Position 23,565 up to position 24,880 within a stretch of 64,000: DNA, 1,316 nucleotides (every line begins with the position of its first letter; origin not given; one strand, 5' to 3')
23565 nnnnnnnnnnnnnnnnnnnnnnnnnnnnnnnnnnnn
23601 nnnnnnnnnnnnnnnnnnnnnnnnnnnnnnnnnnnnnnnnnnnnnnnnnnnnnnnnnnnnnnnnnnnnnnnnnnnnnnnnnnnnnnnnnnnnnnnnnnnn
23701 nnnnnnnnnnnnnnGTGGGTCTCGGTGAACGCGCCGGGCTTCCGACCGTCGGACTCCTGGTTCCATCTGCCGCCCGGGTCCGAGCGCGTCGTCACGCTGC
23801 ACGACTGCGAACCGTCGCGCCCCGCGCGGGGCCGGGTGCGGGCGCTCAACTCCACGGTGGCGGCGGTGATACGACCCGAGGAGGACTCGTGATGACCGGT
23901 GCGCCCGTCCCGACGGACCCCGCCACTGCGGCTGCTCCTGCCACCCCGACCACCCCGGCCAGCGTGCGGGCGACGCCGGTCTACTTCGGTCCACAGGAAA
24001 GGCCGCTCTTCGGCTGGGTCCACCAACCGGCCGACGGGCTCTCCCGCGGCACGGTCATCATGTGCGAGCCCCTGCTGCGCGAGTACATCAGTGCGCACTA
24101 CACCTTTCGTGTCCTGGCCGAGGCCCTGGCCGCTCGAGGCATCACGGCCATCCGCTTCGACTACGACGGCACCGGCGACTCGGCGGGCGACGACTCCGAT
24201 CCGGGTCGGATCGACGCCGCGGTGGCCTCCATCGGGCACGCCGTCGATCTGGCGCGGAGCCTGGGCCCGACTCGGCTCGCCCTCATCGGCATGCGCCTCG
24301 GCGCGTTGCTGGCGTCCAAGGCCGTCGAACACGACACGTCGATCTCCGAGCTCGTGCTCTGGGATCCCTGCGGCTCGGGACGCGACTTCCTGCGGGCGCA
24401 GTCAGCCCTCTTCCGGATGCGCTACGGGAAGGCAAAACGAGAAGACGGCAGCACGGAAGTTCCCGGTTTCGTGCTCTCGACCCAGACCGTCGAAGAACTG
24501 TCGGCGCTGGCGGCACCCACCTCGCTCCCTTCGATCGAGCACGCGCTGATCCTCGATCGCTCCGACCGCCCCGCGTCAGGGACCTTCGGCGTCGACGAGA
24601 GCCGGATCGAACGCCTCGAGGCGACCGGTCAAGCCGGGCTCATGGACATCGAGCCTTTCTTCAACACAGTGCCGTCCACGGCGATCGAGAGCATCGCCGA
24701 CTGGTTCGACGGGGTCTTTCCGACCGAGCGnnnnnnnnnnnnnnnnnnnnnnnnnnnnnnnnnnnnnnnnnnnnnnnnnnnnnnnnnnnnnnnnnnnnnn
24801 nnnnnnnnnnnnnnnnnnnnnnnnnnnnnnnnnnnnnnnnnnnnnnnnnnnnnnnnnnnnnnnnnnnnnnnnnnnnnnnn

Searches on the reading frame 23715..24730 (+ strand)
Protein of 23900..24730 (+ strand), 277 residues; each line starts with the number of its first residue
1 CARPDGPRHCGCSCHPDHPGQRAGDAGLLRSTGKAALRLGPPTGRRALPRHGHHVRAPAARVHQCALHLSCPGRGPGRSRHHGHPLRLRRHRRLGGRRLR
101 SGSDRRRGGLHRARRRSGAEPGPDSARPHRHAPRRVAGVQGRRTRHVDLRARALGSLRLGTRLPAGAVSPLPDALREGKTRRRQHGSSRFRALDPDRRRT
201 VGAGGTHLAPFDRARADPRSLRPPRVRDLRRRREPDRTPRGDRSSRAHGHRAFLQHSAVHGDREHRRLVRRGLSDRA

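Call 55: search_protein_families(library=ncbifam, proteins=[window:23900-24730:+], max_evalue=0.00001)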
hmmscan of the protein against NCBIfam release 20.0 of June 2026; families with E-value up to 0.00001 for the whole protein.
window:23900-24730:+ (277 aa): 0 families

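Call 67: search_protein_families(library=pfam, proteins=[window:23715-24730:+], max_evalue=1)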
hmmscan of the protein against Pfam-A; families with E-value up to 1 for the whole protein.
window:23715-24730:+ (338 aa): 3 families
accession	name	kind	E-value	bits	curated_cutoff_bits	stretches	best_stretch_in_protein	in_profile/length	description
PF12146.15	Hydrolase_4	-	2.4e-06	27.4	27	1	132-221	21-112/239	Serine aminopeptidase, S33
PF00561.26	Abhydrolase_1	-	0.062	13.4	25.8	1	128-237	13-124/245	alpha/beta hydrolase fold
PF21798.2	DUF6878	-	0.28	11.6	24.3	1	134-157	9-32/128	Family of unknown function (DUF6878)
